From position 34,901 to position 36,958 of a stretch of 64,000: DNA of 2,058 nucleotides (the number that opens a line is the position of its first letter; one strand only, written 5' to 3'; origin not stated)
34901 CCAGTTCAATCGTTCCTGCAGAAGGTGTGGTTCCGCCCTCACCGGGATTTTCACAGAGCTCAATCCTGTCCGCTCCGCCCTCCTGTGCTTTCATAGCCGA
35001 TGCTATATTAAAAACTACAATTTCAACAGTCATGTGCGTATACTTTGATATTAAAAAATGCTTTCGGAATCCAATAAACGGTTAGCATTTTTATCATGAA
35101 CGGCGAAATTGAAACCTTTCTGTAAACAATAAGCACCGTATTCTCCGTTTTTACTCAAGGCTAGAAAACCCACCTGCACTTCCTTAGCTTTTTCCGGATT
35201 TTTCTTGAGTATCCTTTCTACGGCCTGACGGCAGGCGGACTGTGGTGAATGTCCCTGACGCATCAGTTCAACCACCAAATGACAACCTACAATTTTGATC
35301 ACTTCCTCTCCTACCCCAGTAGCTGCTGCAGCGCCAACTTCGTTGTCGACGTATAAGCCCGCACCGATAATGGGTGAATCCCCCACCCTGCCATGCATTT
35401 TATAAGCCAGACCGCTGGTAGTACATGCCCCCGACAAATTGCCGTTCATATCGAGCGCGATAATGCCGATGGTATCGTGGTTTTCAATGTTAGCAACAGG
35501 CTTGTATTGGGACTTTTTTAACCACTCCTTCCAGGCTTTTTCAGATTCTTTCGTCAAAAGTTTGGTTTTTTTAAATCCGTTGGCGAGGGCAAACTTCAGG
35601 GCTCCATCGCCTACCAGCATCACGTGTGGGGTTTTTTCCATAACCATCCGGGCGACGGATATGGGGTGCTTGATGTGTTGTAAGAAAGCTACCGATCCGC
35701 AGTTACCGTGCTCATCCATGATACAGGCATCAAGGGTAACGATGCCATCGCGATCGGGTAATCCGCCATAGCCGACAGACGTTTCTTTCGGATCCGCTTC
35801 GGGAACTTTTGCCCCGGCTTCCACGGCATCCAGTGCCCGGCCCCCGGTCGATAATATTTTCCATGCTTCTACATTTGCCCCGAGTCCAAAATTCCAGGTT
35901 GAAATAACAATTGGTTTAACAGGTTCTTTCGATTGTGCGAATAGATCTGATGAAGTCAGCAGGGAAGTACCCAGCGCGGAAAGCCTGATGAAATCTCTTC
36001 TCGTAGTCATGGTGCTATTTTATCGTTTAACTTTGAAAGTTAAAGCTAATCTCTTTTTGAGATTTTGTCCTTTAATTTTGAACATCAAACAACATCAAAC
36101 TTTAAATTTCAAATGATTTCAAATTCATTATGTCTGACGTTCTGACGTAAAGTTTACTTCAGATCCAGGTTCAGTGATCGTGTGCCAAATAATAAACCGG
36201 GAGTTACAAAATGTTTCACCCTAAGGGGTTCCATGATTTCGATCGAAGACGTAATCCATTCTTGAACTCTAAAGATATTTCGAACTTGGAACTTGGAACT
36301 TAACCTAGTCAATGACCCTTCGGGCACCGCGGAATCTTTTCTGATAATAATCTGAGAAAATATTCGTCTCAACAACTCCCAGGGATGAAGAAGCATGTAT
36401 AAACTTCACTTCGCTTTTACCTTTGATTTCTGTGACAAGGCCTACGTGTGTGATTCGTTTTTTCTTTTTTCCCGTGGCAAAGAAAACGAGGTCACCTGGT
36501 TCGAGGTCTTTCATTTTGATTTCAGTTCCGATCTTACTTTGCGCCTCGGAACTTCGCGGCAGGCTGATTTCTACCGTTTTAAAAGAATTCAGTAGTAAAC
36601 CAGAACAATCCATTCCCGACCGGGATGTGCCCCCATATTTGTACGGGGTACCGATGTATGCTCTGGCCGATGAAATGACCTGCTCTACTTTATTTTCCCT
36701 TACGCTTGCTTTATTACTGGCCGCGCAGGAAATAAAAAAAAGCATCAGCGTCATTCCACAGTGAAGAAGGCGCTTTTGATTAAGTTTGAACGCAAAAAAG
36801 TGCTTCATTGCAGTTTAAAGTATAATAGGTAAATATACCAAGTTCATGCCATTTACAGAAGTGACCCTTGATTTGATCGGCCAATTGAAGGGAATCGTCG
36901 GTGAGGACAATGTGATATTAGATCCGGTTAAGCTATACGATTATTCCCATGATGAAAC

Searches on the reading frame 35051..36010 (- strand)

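Call 93: search_protein_families(library=pfam, proteins=[window:35051-36010:-], max_evalue=0.001)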
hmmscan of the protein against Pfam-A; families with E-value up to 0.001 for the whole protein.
window:35051-36010:- (319 aa): 1 family
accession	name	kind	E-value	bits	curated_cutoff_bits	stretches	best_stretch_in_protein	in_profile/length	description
PF01112.23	Asparaginase_2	-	3.3e-71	240.4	27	1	48-309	32-302/309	Asparaginase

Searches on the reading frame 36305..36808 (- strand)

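Call 93: search_protein_families(library=pfam, proteins=[window:36305-36808:-], max_evalue=0.001)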
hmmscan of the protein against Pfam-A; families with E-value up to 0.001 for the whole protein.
window:36305-36808:- (167 aa): 3 families
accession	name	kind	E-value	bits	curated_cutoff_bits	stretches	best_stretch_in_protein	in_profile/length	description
PF00877.26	NLPC_P60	-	4.2e-26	91.4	23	1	53-164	1-105/105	NlpC/P60 family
PF07313.18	AmiA-like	-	0.00018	21.5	27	1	98-158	139-199/202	N-acetylmuramoyl-L-alanine amidase-like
PF06940.17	DUF1287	-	0.00044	20.5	25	0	92-154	96-156/163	Domain of unknown function (DUF1287)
